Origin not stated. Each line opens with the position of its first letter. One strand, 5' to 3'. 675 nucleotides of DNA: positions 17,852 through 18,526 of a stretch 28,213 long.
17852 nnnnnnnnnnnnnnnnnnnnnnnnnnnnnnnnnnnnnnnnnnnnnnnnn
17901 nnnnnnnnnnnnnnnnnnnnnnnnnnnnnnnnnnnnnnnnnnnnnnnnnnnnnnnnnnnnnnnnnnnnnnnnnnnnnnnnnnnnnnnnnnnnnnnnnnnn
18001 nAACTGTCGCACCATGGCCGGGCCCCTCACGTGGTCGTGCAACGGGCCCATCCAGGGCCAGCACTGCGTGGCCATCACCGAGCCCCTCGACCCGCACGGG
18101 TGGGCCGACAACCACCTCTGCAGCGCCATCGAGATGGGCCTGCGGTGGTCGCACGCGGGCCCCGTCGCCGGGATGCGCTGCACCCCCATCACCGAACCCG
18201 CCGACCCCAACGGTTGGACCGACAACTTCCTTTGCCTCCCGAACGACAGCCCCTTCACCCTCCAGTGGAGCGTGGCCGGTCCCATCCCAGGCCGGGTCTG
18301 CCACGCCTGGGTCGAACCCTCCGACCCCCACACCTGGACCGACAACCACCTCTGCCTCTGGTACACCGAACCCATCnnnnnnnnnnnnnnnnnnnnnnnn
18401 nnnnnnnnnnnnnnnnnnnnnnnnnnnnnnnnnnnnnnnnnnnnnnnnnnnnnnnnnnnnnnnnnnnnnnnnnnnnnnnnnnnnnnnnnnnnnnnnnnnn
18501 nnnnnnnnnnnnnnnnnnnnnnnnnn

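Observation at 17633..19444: PLD-superfamily lipoprotein with a novel triple Cys/Trp repeat and a degenerate second HKD motif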

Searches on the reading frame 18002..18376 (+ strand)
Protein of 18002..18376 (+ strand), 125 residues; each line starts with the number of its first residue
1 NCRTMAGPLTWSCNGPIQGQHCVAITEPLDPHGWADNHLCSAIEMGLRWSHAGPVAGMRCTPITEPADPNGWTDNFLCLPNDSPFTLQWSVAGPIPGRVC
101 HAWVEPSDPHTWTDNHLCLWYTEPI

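Call 8: find_homologous_proteins(query=window:18002-18376:+, max_evalue=0.01)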
Query seq(125 aa) (125 aa): 5 proteins with E <= 0.01 among 5 candidates.
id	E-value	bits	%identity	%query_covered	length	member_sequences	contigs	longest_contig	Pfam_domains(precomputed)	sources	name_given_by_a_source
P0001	4.5e-45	172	57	95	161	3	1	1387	-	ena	-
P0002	7.1e-43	164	52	88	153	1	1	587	-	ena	-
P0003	6.6e-36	142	55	95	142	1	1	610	-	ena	-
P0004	1.1e-22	99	60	54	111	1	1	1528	-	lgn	-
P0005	6.7e-7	48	39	57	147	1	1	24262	-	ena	-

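Call 16: search_solved_structures(query=A1, max_evalue=10, show_alignments=2)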
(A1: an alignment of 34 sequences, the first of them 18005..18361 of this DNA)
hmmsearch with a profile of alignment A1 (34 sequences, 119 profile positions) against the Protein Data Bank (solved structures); distinct sequences matched with E-value up to 10: 2.
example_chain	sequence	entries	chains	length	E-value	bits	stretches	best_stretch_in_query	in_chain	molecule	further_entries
3s3y_A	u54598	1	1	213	1.6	11.9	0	8-68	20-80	TANDEM CYANOVIRIN-N DIMER CVN2L0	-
3s3z_A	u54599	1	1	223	2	11.6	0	8-68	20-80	Tandem Cyanovirin-N Dimer CVN2L10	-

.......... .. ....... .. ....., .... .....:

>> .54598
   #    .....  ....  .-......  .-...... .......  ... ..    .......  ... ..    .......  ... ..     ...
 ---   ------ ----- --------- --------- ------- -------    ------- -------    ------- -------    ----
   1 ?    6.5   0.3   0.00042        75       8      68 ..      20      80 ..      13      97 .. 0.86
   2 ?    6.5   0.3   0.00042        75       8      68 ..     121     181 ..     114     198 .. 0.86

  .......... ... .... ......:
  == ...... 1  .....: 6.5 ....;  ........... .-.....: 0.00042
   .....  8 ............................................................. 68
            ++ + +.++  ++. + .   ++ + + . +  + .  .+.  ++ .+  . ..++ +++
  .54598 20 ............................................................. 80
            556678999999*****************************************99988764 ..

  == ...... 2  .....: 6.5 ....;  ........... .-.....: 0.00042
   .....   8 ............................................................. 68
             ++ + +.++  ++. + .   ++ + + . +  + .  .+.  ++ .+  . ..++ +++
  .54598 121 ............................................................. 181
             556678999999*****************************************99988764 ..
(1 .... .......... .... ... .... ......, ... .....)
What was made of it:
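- On Cyanovirin-N family: E=1.6, with domain E-values of 75 (call 16)
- PDB sequence profile search gives E >= 1.6 (call 16).
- Tried and rejected: The PDB sequence profile search returned cyanovirin at E=1.6 (call 16).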

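Call 17: search_protein_families(library=pfam, alignment_id=A1, max_evalue=10)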
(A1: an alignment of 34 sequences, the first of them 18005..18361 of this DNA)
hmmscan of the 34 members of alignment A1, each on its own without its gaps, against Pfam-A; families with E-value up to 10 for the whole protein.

A. member 1, window:18005-18361:+ (119 aa): 2 families
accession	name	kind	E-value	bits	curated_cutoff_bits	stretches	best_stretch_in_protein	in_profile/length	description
PF02198.23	SAM_PNT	-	0.2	12.1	24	1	104-119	13-28/83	Sterile alpha motif (SAM)/Pointed domain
PF04447.17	dATP-dGTP_PPHyd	-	0.39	11.4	23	0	103-119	34-50/97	dATP/dGTP pyrophosphohydrolase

B. families by the number of members that match (of 34 scanned): 18 families
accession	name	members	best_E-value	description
PF18368.7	Ig_GlcNase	17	0.00025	Exo-beta-D-glucosaminidase Ig-fold domain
PF22925.3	TS_C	15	0.0004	Trans-sialidase, C-terminal domain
PF18611.7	IL3Ra_N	3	0.0059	IL-3 receptor alpha chain N-terminal domain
PF03940.18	MSSP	2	4.1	Male specific sperm protein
PF14789.11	THDPS_M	1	0.01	Tetrahydrodipicolinate N-succinyltransferase middle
PF11261.13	IRF-2BP1_2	1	0.013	Interferon regulatory factor 2-binding protein zinc finger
PF20433.3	PKAT_KLD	1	0.041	PKAT, KLD domain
PF22236.2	TEBP_OB2-like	1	0.055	Telomere end-binding protein alpha subunit OB2 domain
PF08334.16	T2SSG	1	0.061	Type II secretion system (T2SS), protein G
PF14323.11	GxGYxYP_C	1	0.11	GxGYxYP putative glycoside hydrolase C-terminal domain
PF10827.13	DUF2552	1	0.19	Protein of unknown function (DUF2552)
PF02198.23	SAM_PNT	1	0.2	Sterile alpha motif (SAM)/Pointed domain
PF00605.23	IRF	1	0.22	Interferon regulatory factor transcription factor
PF18707.7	IL2RB_N1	1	0.24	Interleukin-2 receptor subunit beta N-terminal domain 1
PF04447.17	dATP-dGTP_PPHyd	1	0.39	dATP/dGTP pyrophosphohydrolase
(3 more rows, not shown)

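Call 20: predict_structure(alignment_id=A1)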
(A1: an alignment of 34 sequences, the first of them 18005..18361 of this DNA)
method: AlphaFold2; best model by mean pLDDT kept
length: 119 residues; sequences in the alignment: 34
mean_pLDDT: 94.3   pTM: 0.87
mean pLDDT of the five models: 94.3, 93.8, 93.3, 92.0, 91.4
residues with pLDDT >= 90: 99; 70-90: 20; 50-70: 0; < 50: 0
segments of 3 or more residues with pLDDT < 50: none
pLDDT, mean of each block of 10 residues (from residue 1): 94 97 93 93 97 98 89 96 97 96 89 93
secondary structure, 60 per line:
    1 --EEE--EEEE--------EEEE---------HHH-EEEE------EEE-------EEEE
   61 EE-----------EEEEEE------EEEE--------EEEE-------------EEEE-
elements in order: E3-5 E8-11 E20-23 E37-40 E47-49 E57-62 E74-79 E86-89 E98-101 E115-118
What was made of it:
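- AF2 gives pLDDT 94.3 and pTM 0.87 for the triplet (call 20).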

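Call 24: search_protein_representatives(alignment_id=A1)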
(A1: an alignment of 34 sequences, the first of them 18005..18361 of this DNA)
Query: 34 sequences, 119 profile positions. Proteins with E-value up to 0.001 (for the whole library): 1060; up to 1e-10: 809; up to 1e-30: 431. The best 150 are listed.
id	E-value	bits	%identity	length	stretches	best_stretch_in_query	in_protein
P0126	4.4e-145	491.3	-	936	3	6-118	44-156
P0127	1.4e-131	447.7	-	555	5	7-118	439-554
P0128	3.6e-124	423.8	-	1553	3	7-118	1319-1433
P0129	7.5e-124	422.8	-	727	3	5-118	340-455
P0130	3.2e-123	420.7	-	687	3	1-118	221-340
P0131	2.6e-122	417.8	-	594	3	1-118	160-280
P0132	6.7e-114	390.6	-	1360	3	5-117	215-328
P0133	2.0e-110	379.5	-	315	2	1-118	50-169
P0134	2.6e-110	379.1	-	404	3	8-118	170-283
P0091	1.3e-108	373.6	-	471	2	3-118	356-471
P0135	1.1e-105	364.2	-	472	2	1-119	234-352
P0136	2.5e-105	363.0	-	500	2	1-118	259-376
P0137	5.2e-105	362.0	-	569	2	1-118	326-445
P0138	4.0e-101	349.5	-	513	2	1-118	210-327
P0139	3.9e-100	346.3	-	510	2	6-118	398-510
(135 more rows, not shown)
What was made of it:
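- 1,060 representatives at E <= 1e-3 (call 24).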

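Call 26: fold_search(model_id=the predicted structure, library=pdb)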
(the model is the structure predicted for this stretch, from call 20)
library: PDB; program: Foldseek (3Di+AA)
matches with E <= 10: 18; with E <= 0.001: 0
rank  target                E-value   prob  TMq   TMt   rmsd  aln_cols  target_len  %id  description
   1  6u2n_B                2.0e+00  0.04  0.26  0.11  11.0       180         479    7  PCSK9 in complex with compound 4 (released 2019-11-06)
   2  7zju_C                3.1e+00  0.02  0.17  0.10  13.6       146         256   10  Structure of human USPL1 in covalent complex with SUMO3-2Br probe (released 2023-09-27)
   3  6xja_H                4.0e+00  0.01  0.14  0.09  17.6       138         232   13  Streptococcus Pneumoniae IgA1 Protease with IgA1 substrate (released 2021-01-20)
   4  7p99_A                4.3e+00  0.02  0.17  0.10  14.0       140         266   10  Structure of human USPL1 in complex with SUMO2 (released 2022-03-02)
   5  6u3i_A                5.0e+00  0.02  0.25  0.09  12.0       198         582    8  Design of organo-peptides as bipartite PCSK9 antagonists (released 2020-02-05)
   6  8emb_B                5.0e+00  0.01  0.14  0.05  13.6       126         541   10  X-ray crystal structure of Thermosynechococcus elongatus Si3 domain of RNA polymerase RpoC2 subunit (released 2022-11-09)
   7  3hfm_L                5.0e+00  0.01  0.14  0.09  19.4       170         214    9  STRUCTURE OF AN ANTIBODY-ANTIGEN COMPLEX. CRYSTAL STRUCTURE OF THE HY/HEL-10 FAB-LYSOZYME COMPLEX (released 1989-07-12)
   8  8emb_C                5.0e+00  0.01  0.14  0.05  13.3       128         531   10  X-ray crystal structure of Thermosynechococcus elongatus Si3 domain of RNA polymerase RpoC2 subunit (released 2022-11-09)
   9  7zju_A                5.3e+00  0.01  0.14  0.09  12.6       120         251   10  Structure of human USPL1 in covalent complex with SUMO3-2Br probe (released 2023-09-27)
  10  5vl7_B                6.3e+00  0.02  0.28  0.12  11.5       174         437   11  PCSK9 complex with Fab33 (released 2017-08-16)
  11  4fva_D                6.6e+00  0.01  0.17  0.11  10.2        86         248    9  Crystal structure of truncated Caenorhabditis elegans TDP2 (released 2012-10-31)
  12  9xqd_L                7.0e+00  0.00  0.11  0.05  19.9       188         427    9  The structure of outer peripheral region in the phage phiKZ baseplate complex (released 2026-02-11)
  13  8tri_A                7.8e+00  0.01  0.18  0.06  18.5       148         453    9  Crystal Structure of Mouse Cadherin-23 EC25-MAD28 F2894A (released 2024-08-28)
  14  5zac_A                8.7e+00  0.01  0.16  0.11  17.2       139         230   10  Crystal structure of ConA-R2M (released 2018-05-30)
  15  2qp2                  9.2e+00  0.02  0.25  0.09  15.3       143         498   15  Structure of a MACPF/perforin-like protein (released 2007-09-04)
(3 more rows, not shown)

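Call 28: find_homologous_proteins(query=A1, max_evalue=0.00001)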
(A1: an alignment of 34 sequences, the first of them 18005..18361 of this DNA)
Query A1 (34 sequences) (119 aa, profile of the alignment): 180 proteins with E <= 0.00001 among 613 candidates; the best 120 are listed.
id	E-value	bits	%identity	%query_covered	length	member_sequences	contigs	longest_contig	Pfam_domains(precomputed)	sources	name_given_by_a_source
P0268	8.2e-69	247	50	92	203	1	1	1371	-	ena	-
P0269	5.8e-55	202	48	90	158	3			-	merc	-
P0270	1.3e-54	201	51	93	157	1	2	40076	-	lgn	-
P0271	1.6e-53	197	57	98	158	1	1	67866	-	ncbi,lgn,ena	-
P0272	3.5e-53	196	56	98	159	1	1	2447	-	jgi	jgi:hypothetical protein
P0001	4.0e-53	196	58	99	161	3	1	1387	-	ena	-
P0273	4.9e-52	193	53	98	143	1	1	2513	-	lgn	-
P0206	5.4e-52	193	43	92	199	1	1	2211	-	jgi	-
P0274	7.0e-52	192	58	98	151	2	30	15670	-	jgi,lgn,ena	jgi:hypothetical protein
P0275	5.7e-51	189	56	95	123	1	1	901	-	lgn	-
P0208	6.6e-51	189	56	98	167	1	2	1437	-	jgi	jgi:hypothetical protein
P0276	1.4e-50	188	52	98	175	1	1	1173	-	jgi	jgi:hypothetical protein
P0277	4.7e-50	186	54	98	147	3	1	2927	-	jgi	jgi:hypothetical protein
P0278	8.7e-50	185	61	98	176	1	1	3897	-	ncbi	-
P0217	3.0e-49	184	52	99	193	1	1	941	-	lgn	-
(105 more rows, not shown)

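Call 31: search_protein_families(library=pfam, alignment_id=A2, max_evalue=0.00001)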
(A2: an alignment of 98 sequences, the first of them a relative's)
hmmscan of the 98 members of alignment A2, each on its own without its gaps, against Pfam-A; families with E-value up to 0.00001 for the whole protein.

A. member 1, P0126 (936 aa): 1 family
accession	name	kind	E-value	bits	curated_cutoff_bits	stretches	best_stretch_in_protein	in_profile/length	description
PF09118.17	GO-like_E_set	-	2.8e-19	69.7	25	1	836-933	1-99/100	Galactose oxidase-like, Early set domain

B. families by the number of members that match (of 98 scanned): 40 families (the first 25 are shown)
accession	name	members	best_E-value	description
PF01551.29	Peptidase_M23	12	3.2e-22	Peptidase family M23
PF01400.30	Astacin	3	5.5e-60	Astacin (Peptidase family M12A)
PF00413.30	Peptidase_M10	3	7.2e-49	Matrixin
PF07705.17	CARDB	3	1.1e-21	CARDB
PF00652.28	Ricin_B_lectin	2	1e-22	Ricin-type beta-trefoil lectin domain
PF14200.12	RicinB_lectin_2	2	3.9e-20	Ricin-type beta-trefoil lectin domain-like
PF05257.22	CHAP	2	2.2e-16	CHAP domain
PF02557.22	VanY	2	3.8e-14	D-alanyl-D-alanine carboxypeptidase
PF00431.26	CUB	1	1.3e-57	CUB domain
PF00150.24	Cellulase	1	5.6e-51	Cellulase (glycosyl hydrolase family 5)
PF11901.14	DM9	1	3.1e-48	DM9 repeat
PF01183.26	Glyco_hydro_25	1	8.6e-40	Glycosyl hydrolases family 25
PF06101.16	Vps62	1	2.8e-33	Vacuolar protein sorting-associated protein 62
PF00082.27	Peptidase_S8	1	5.7e-33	Subtilase family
PF00089.32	Trypsin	1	7.1e-32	Trypsin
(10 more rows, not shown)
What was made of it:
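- Partner census: M23 x12, astacin, matrixin, CHAP, VanY, GH25, Amidase_2, GH5, S8, trypsin, ricin, C-type lectin, CUB, TSP1, Sushi (call 31).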

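Call 41: search_protein_families(library=ncbifam, alignment_id=A1, max_evalue=0.1)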
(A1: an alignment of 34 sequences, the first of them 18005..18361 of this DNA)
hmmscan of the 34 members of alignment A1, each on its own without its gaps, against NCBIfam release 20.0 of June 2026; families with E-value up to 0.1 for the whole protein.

A. member 1, window:18005-18361:+ (119 aa): 0 families

B. families by the number of members that match (of 34 scanned): 3 families
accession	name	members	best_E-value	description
NF052302.1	Rv1419_fam_lectin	7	0.00098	Rv1419 family lectin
TIGR01710.1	typeII_sec_gspG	1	0.016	type II secretion system major pseudopilin GspG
NF041487.1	copper_ox_MnxG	1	0.07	manganese-oxidizing multicopper oxidase MnxG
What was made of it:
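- On Ricin-type beta-trefoil lectin (three ~40-aa repeats): Only weak Rv1419-lectin NCBIfam hits, in 7 of 34 members at E >= 1e-3 (call 41).
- No NCBIfam hit above cut-off (call 41).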

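Call 47: find_related_loci(query=A1, collection=genome_contigs, flank=3000)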
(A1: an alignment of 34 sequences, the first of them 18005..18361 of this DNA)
Query A1 (119 aa) in genome_contigs; peptide patterns used: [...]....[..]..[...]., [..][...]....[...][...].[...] (x = any residue, [..] = any of these).
227 stretches matched a pattern; 211 encode a relative of the query (tblastn E <= 1e-3); the best 80 are kept; 80 distinct loci.
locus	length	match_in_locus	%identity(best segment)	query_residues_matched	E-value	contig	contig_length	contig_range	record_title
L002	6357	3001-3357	68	1-119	3e-58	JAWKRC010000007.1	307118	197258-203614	MAG: Polyangiales bacterium isolate ABC2.122 ABC2.122.fa-7, whole genome shotgun sequence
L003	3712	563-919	68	1-119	1e-56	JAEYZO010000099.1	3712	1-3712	MAG: Proteobacteria bacterium isolate OH_CBlB_99 k127_3669802, whole genome shotgun sequence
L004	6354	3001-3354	62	1-118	1e-48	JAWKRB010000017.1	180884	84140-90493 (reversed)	MAG: Polyangiales bacterium isolate ABC2.114 ABC2.114.fa-17, whole genome shotgun sequence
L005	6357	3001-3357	60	1-118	3e-48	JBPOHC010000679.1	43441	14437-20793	MAG: Myxococcota bacterium isolate MAG_1 c_000000106259, whole genome shotgun sequence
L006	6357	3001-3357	57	1-118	6e-47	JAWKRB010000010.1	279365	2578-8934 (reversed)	MAG: Polyangiales bacterium isolate ABC2.114 ABC2.114.fa-10, whole genome shotgun sequence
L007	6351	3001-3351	56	1-118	2e-46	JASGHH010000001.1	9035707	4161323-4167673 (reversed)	MAG: Myxococcaceae bacterium isolate 5N015 JMF-2111-06-0005.ont.bin.15_0, whole genome shotgun sequence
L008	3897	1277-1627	61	1-117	1e-46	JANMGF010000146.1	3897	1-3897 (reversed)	MAG: Polyangium sp. isolate OTE_70b_concoct_23 OTE_70b_k141_4487117, whole genome shotgun sequence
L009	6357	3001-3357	57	1-118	5e-46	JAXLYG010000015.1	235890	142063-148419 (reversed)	MAG: Polyangiales bacterium isolate STL-MYX7 C1.48.fa-15, whole genome shotgun sequence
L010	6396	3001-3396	56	1-118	7e-46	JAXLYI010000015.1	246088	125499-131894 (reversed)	MAG: Polyangiales bacterium isolate STL-MYX9 C4.55.fa-15, whole genome shotgun sequence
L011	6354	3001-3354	58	1-118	2e-45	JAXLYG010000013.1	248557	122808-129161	MAG: Polyangiales bacterium isolate STL-MYX7 C1.48.fa-13, whole genome shotgun sequence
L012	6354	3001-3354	58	1-118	4e-45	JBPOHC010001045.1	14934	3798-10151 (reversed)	MAG: Myxococcota bacterium isolate MAG_1 c_000000106599, whole genome shotgun sequence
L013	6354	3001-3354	59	1-118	3e-45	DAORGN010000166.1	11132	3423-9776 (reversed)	MAG TPA_asm: Pseudomonadota bacterium isolate AMR_MDS_0801 NODE_2470_length_11132_cov_5.726551, whole genome shotgun seq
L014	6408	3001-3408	60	1-118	6e-45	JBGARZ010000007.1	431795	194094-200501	MAG: Polyangiales bacterium isolate MAG_AAO_H10.19 AAOH10-19_opera_contig_71, whole genome shotgun sequence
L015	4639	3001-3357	61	1-117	9e-45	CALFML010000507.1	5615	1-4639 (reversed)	MAG TPA_asm: uncultured Myxococcales bacterium isolate SRR6231182_bin.80_CONCOCT_v1.1_MAG genome assembly, contig: ERZ65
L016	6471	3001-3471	60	1-118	2e-44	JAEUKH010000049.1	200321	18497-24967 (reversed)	MAG: Myxococcales bacterium isolate new MAG-90 k141_2567829, whole genome shotgun sequence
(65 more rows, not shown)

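Call 64: search_dna_similar(query=window:18005-18361:+, collection=phages, mode=protein, max_evalue=0.001, max_rows=15)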
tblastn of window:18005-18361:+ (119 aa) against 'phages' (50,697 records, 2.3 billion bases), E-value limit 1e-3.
No match.
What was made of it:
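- Closest known: Modular bacteriolytic enzymes with a separate cell-wall-targeting domain. Different: It is absent from phage lysins (call 64).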

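Call 65: find_related_loci(query=A1, collection=viral_contigs, flank=4000)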
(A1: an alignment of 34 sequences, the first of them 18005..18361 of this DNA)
Query A1 (119 aa) in viral_contigs; peptide patterns used: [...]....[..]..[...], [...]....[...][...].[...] (x = any residue, [..] = any of these).
17 stretches matched a pattern; 1 encode a relative of the query (tblastn E <= 1e-3); 1 distinct loci.
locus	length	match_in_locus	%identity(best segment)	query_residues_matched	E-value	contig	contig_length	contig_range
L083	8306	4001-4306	49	8-118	1e-32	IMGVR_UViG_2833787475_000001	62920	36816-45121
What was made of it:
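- The module is essentially absent from phage endolysins (calls 64, 65), where wall-binding domains are common. It is absent from phage lysins (calls 64, 65).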
